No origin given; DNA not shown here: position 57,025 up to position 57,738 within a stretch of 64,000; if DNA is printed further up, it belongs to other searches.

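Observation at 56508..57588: Panacea-domain (SocA-like) XRE antitoxin with an overlapping uncharacterised 137-aa partner: candidate toxin-antitoxin pair with a new toxin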

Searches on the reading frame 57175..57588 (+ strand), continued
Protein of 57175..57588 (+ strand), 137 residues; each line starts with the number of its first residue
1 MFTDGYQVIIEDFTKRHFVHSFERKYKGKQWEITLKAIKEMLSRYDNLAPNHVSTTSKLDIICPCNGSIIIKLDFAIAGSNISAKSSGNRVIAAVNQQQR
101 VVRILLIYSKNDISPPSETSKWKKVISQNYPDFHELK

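Call 28: search_solved_structures(query=A2, max_evalue=10, show_alignments=3)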
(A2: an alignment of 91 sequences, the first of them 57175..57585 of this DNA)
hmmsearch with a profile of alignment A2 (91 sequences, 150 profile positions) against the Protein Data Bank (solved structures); distinct sequences matched with E-value up to 10: 7.
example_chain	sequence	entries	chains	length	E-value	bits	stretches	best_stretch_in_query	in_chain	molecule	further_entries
5ja9_C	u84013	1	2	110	0.0072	19.2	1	83-121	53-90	Toxin HigB-2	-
5ja8_A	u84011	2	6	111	0.0073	19.2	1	83-121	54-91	Toxin HigB-2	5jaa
8a0x_C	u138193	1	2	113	0.0075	19.1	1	83-121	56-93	Toxin HigB-2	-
9tv9_C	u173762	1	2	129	0.0098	18.7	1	83-120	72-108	Toxin HigB-2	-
5mje_A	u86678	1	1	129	0.0099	18.7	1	83-120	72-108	Cytotoxic translational repressor of toxin-antitoxin stability system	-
3htn_A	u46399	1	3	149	0.52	13.1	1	87-116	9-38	Putative DNA binding protein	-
7ung_l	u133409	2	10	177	1.1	12.1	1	22-48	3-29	Protein Flattop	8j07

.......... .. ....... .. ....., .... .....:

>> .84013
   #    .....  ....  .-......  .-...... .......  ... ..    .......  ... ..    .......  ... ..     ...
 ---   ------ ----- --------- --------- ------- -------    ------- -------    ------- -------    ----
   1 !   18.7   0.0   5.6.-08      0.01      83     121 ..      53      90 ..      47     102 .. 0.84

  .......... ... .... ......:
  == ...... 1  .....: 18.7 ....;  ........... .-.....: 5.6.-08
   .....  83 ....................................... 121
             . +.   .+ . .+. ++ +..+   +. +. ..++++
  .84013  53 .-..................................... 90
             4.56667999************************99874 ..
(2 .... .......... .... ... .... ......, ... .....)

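Call 32: find_related_loci(query=A1, collection=genome_contigs, flank=3000)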
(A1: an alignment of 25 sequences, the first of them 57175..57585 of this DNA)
Query A1 (137 aa) in genome_contigs; peptide patterns used: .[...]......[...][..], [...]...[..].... (x = any residue, [..] = any of these).
134 stretches matched a pattern; 71 encode a relative of the query (tblastn E <= 1e-3); 71 distinct loci.
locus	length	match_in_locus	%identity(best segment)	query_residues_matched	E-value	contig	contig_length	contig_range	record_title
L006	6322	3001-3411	69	1-137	4e-64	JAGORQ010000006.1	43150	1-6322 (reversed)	Candidatus Shapirobacteria bacterium isolate Gw_Eff_bin_278 Gw_Eff_1429_length_43150_cov_4.580852, whole genome shotgun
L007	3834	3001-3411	65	1-137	1e-63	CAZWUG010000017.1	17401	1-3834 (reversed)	MAG TPA_asm: uncultured Gammaproteobacteria bacterium isolate SRP192927_co2_814 genome assembly, contig: NODE_5288_lengt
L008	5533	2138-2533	70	6-137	3e-63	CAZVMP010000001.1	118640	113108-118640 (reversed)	MAG TPA_asm: uncultured Gammaproteobacteria bacterium isolate binchicken_co45_820 genome assembly, contig: NODE_83_lengt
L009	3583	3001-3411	64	1-137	3e-63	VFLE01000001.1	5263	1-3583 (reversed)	MAG: Candidatus Shapirobacteria bacterium isolate Bin_12_23 c_000000862359, whole genome shotgun sequence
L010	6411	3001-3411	64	1-137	8e-62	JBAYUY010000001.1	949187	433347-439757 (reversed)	MAG: Candidatus Shapirobacteria bacterium isolate SO_2016_LW3_47 scaffold00001_LW162_2016, whole genome shotgun sequence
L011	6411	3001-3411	66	1-137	5e-62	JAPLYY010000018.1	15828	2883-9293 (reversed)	MAG: Candidatus Shapirobacteria bacterium isolate LacPavin_0920_WC90_MAG_39_8 LacPavin_0920_WC90_scaffold_230245, whole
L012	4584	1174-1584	63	1-137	2e-61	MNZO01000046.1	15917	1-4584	MAG: Candidatus Shapirobacteria bacterium CG2_30_35_20 cg2_3.0_scaffold_3251_c, whole genome shotgun sequence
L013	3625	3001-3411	64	1-137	9e-61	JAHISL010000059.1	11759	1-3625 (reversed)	MAG: Patescibacteria group bacterium isolate MM_PC_MetaG.mb.172 MM_PC_MetaG.mb.172_k141_913452, whole genome shotgun seq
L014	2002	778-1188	62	1-137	2e-59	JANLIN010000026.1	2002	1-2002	MAG: Candidatus Komeilibacteria bacterium isolate S40-16 k99_432748, whole genome shotgun sequence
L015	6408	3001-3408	60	1-136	1e-56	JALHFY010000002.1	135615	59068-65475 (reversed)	MAG: Candidatus Shapirobacteria bacterium isolate 3-JJ_aug_S1_074 scaffold_34, whole genome shotgun sequence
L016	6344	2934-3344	59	1-137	1e-56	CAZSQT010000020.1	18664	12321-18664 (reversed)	MAG TPA_asm: uncultured Gammaproteobacteria bacterium isolate SRP067234_co1_34 genome assembly, contig: k99_435020, whol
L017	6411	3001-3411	60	1-137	3e-56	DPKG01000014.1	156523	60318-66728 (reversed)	MAG TPA_asm: Candidatus Shapirobacteria bacterium isolate UBA12405 contig_513, whole genome shotgun sequence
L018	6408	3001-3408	59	1-136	3e-55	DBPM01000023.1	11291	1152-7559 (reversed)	MAG TPA_asm: Candidatus Shapirobacteria bacterium UBA1420 UBA1420_contig_30351, whole genome shotgun sequence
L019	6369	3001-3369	52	4-131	9e-35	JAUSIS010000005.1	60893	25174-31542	MAG: bacterium isolate E14_metabat.bin.267 E14_k141_1190362, whole genome shotgun sequence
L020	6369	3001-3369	47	8-136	4e-34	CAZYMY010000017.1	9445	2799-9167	MAG TPA_asm: uncultured Candidatus Saccharibacteria bacterium isolate SRP285395_co1_250 genome assembly, contig: NODE_12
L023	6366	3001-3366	45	5-132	2e-32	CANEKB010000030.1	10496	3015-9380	MAG TPA_asm: uncultured Candidatus Saccharibacteria bacterium isolate SRR18439536_bin.9_metawrap_v1.3_MAG genome assembl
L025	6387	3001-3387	41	2-136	5e-32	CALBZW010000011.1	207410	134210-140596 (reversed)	MAG TPA_asm: uncultured Candidatus Saccharibacteria bacterium isolate SRR4116659_bin.70_CONCOCT_v1.1_MAG genome assembly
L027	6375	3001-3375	45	6-136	1e-31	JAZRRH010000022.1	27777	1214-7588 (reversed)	MAG: Candidatus Nanosyncoccus sp. isolate T1900045355_YK20190045.MAGScoT_cleanbin_000040 SGB_6787_k141_2347832, whole ge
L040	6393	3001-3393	44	1-133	2e-29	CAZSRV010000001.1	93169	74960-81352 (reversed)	MAG TPA_asm: uncultured Candidatus Saccharibacteria bacterium isolate binchicken_co242_26 genome assembly, contig: NODE_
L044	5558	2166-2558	44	1-133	3e-29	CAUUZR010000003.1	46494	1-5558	MAG TPA_asm: uncultured Candidatus Saccharibacteria bacterium isolate SRR23388429_bin.11_MetaWRAP_v1.3_MAG genome assemb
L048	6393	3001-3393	41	1-133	6e-29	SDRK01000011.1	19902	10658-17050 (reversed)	TM7 phylum sp. oral taxon 350 strain TM7_HOT_350-SAG1 350SAG1_NODE_23_19, whole genome shotgun sequence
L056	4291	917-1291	41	6-134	4e-27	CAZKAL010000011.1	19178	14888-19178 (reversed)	MAG TPA_asm: uncultured Candidatus Saccharibacteria bacterium isolate binchicken_co275_58 genome assembly, contig: NODE_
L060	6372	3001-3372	36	12-135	2e-24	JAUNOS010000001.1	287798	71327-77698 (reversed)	MAG: Candidatus Saccharibacteria bacterium isolate S35M_Sa_11 NODE_1_length_287798_cov_22.130478, whole genome shotgun s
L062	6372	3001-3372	35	6-132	3e-23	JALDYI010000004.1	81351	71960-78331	MAG: Candidatus Saccharibacteria bacterium isolate MCT-ROC-18 NODE_88_length_81351_cov_7.580139, whole genome shotgun se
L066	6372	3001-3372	37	6-132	8e-22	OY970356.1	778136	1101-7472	MAG: uncultured Candidatus Saccharibacteria bacterium isolate MFD05684.bin.c.4 genome assembly, chromosome: 1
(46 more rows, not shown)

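Call 35: find_related_loci(query=A1, collection=viral_contigs, flank=5000)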
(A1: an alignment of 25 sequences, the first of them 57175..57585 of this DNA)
Query A1 (137 aa) in viral_contigs; peptide patterns used: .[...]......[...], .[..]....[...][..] (x = any residue, [..] = any of these).
131 stretches matched a pattern; 1 encode a relative of the query (tblastn E <= 1e-3); 1 distinct loci.
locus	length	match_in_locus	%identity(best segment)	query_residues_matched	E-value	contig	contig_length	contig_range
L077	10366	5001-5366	41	5-132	4e-29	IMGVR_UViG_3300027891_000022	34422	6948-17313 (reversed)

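Call 52: list_cluster_members(proteins=[L048:3001-3411:+, L040:3001-3411:+, L044:2166-2576:+, L062:2977-3387:+, L066:2977-3387:+, L056:893-1315:+, L025:2995-3396:+, L023:2986-3387:+, L060:2947-3381:+, L027:2986-3384:+])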
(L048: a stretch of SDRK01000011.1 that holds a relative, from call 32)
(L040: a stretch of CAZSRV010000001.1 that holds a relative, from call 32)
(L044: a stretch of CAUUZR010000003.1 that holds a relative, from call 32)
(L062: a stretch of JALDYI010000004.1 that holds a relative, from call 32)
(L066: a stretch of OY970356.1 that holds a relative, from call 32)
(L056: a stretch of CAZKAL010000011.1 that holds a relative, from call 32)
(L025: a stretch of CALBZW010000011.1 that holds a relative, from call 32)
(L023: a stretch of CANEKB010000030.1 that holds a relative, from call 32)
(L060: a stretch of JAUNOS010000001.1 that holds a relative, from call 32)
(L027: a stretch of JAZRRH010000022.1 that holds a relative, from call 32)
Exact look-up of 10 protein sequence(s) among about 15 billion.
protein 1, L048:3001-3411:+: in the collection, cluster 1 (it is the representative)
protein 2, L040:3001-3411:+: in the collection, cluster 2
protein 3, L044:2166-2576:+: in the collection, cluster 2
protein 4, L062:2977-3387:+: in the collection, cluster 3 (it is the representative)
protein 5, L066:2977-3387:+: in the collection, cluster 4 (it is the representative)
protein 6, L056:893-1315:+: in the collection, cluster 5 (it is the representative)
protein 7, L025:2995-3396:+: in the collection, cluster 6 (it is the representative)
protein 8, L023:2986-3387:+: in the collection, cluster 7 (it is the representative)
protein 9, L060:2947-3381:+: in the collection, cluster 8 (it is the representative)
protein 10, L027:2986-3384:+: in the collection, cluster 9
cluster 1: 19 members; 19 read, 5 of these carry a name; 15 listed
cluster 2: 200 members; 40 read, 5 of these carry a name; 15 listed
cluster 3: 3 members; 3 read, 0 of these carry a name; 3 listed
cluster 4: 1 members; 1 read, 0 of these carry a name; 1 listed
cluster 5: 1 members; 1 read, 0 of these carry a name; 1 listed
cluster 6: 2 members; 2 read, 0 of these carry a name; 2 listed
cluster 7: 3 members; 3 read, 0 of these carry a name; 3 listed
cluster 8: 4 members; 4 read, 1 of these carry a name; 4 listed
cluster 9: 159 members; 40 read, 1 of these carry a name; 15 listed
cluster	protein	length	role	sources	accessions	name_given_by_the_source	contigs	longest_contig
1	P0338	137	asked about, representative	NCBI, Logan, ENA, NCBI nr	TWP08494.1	hypothetical protein EUA76_01430 [TM7 phylum sp. oral taxon 350]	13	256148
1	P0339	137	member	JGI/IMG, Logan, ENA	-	hypothetical protein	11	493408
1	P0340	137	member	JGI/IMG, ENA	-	hypothetical protein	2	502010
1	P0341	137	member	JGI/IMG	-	hypothetical protein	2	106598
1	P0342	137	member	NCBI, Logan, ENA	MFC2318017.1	MAG: hypothetical protein ACFNM5_02310 [Candidatus Saccharibacteria bacterium]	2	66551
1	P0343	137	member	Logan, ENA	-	-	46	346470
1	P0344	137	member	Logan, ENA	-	-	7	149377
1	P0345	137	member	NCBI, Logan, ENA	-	-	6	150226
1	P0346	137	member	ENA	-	-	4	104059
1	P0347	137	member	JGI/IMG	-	-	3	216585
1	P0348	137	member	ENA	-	-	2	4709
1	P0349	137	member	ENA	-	-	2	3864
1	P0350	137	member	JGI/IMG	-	-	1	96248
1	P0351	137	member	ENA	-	-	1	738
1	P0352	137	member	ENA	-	-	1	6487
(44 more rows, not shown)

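Call 53: find_homologous_proteins(query=L066:2977-3387:+, max_evalue=0.001)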
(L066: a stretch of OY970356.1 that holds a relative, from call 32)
Query L066:2977-3387:+ (137 aa): 18 proteins with E <= 0.001 among 22 candidates.
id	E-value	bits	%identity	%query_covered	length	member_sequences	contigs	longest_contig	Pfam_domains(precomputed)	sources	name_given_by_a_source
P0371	1.5e-85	302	100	100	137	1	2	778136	-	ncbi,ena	-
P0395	5.6e-68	245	77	100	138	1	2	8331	-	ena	-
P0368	3.3e-66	239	77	100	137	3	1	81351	-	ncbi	-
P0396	7.2e-66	238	76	100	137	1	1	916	-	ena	-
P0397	4.3e-64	232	76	100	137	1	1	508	-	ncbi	-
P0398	5.6e-62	225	70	100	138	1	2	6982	-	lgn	-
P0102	5.5e-60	219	69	100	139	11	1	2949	-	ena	-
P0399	7.0e-59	215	69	100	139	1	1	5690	-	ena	-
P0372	8.9e-59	215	72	100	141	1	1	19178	-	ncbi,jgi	-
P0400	5.1e-47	177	58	94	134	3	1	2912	-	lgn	-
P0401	1.0e-31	128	46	94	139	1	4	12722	-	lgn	-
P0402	2.1e-31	127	70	61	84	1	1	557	-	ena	-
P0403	5.8e-27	112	45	100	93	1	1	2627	-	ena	-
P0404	4.5e-21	93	73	46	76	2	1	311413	-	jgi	jgi:hypothetical protein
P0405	4.9e-17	80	42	91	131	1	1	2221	-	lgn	-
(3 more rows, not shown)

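Call 55: search_protein_families(library=ncbifam, alignment_id=A2, max_evalue=1)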
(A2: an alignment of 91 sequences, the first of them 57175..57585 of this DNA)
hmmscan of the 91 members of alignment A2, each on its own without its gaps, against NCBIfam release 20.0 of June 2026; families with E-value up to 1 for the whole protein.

A. member 1, window:57175-57585:+ (137 aa): 1 family
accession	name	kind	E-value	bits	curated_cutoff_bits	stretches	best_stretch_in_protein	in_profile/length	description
NF005914.0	PRK07907.1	subfamily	0.18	10.6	300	1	82-123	64-105/456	hypothetical protein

B. families by the number of members that match (of 91 scanned): 41 families (the first 25 are shown)
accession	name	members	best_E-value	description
NF005914.0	PRK07907.1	3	0.15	hypothetical protein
TIGR04471.1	rSAM_mob_pairA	2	0.024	radical SAM mobile pair protein A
NF004848.0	PRK06199.1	2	0.029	tyramine oxidase subunit B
NF012035.0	PRK15491.1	1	0.0015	replication factor A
NF047500.1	choline_R_CudC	1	0.0076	choline uptake/conversion transcriptional regulator CudC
NF053594.1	AAT_Rv3722c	1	0.014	aspartate aminotransferase type Ic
TIGR03909.1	pyrrolys_PylC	1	0.015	3-methylornithine--L-lysine ligase PylC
NF038006.1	NhaD_1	1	0.017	sodium:proton antiporter NhaD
NF003207.0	PRK04171.2-2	1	0.019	ribosome biogenesis protein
TIGR03316.1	ygeW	1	0.02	knotted carbamoyltransferase YgeW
NF008460.0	PRK11340.1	1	0.023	phosphodiesterase YaeI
NF003746.0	PRK05346.1-1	1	0.024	Na(+)-translocating NADH-quinone reductase subunit C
NF008698.0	PRK11713.4-5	1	0.025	16S rRNA (uracil(1498)-N(3))-methyltransferase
TIGR01742.1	SA_tandem_lipo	1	0.029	tandem-type lipoprotein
NF050800.1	HP0895_fam_antitoxin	1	0.032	type II toxin-antitoxin system HP0895 family antitoxin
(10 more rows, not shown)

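Call 63: search_dna_similar(query=window:57175-57585:+, collection=phages, mode=protein, max_evalue=0.001, max_rows=10)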
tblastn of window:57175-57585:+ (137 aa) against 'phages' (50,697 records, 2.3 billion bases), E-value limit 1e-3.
No match.

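Call 64: search_dna_similar(query=window:57175-57585:+, collection=plasmids, mode=protein, max_evalue=0.001, max_rows=10)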
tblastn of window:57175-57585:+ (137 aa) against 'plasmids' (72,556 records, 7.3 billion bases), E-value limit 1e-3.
No match.

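Call 73: fold_search(model_id=the predicted structure, library=viral)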
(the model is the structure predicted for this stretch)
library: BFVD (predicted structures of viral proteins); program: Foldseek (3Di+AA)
matches with E <= 10: 913; with E <= 0.001: 0
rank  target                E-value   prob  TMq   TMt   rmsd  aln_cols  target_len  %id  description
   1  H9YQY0                1.7e-03  1.00  0.46  0.61   3.9       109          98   10  (no name in the UniProt tables at hand)
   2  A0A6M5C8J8            8.1e-03  0.91  0.39  0.40   8.3       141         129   13  (no name in the UniProt tables at hand)
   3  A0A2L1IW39            1.2e-02  0.87  0.37  0.39   7.1       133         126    9  Uncharacterized protein [Streptomyces phage BillNye]
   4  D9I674                2.7e-02  0.91  0.41  0.47   4.7       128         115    9  Uncharacterized protein [Acinetobacter phage 133]
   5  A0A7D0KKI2            3.5e-02  0.33  0.31  0.22  14.6       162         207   10  (no name in the UniProt tables at hand)
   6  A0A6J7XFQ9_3          4.6e-02  0.38  0.28  0.06   8.9       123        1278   11  RadC-like JAB domain containing protein [uncultured Caudovirales phage]
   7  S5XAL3                7.1e-02  0.57  0.29  0.24  13.1        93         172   15  Non-structural protein NS-S [Brazoran virus]
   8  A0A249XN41            8.1e-02  0.28  0.27  0.32  13.4       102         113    9  Uncharacterized protein [Arthrobacter phage GurgleFerb]
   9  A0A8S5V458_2          9.8e-02  0.25  0.25  0.04   8.7       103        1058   13  PolyVal ADP-Ribosyltransferase [Myoviridae sp. ct8iP21]
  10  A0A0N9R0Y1            1.0e-01  0.25  0.20  0.15   8.5        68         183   15  Uncharacterized protein [Chrysochromulina ericina virus CeV-01B]
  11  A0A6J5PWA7            1.2e-01  0.69  0.31  0.32   8.5        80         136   14  Uncharacterized protein [uncultured Caudovirales phage]
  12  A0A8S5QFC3            1.2e-01  0.63  0.37  0.14   6.5       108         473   13  Minor capsid protein [Siphoviridae sp. ctoRD1]
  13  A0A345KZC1            1.3e-01  0.66  0.47  0.50   5.3       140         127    7  (no name in the UniProt tables at hand)
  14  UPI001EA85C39         1.4e-01  0.28  0.27  0.36  11.1       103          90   13  (no name look-up for this kind of identifier)
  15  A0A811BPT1            1.6e-01  0.20  0.22  0.13   6.4        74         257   14  Uncharacterized protein [Pandoravirus japonicus]
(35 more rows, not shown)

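Call 75: list_cluster_members(proteins=[P0189, P0191, P0192, P0194, P0196, P0198, P0178, P0179, P0175, P0172])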
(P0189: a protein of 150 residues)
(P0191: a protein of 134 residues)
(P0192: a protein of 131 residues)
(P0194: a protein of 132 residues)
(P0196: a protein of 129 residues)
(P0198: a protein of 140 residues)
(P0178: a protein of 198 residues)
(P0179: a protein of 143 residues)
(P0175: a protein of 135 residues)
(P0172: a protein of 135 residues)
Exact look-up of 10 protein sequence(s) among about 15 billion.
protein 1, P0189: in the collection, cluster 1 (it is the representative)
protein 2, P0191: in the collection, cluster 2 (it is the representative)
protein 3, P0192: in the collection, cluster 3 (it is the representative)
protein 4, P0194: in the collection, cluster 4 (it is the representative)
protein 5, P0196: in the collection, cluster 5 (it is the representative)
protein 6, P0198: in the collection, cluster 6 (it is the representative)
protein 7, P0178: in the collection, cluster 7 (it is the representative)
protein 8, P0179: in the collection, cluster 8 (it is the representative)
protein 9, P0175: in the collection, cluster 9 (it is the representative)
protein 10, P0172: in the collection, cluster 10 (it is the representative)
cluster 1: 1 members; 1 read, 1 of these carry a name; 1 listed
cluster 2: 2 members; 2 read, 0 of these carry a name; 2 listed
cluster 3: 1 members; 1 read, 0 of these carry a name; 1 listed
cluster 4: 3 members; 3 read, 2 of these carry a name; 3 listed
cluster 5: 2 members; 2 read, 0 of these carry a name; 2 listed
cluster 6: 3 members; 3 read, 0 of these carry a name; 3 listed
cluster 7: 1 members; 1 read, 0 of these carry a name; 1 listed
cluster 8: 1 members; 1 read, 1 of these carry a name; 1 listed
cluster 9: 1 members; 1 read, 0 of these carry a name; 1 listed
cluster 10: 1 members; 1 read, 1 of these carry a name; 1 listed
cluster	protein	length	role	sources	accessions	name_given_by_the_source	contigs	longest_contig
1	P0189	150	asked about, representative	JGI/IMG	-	hypothetical protein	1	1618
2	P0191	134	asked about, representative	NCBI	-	-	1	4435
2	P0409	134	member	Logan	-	-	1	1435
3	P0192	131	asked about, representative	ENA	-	-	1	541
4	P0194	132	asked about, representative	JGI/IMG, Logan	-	hypothetical protein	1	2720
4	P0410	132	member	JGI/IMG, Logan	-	hypothetical protein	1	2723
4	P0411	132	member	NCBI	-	-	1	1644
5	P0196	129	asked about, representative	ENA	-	-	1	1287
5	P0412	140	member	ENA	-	-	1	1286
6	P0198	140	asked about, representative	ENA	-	-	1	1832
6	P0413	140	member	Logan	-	-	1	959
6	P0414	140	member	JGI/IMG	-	-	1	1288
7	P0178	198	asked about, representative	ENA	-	-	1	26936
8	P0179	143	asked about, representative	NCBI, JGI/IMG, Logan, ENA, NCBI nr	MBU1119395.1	hypothetical protein KKH43_05940 [Patescibacteria group bacterium] | hypothetical protein [Patescibacteria group bacterium]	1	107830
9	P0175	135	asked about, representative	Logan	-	-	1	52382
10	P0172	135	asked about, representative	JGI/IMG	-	hypothetical protein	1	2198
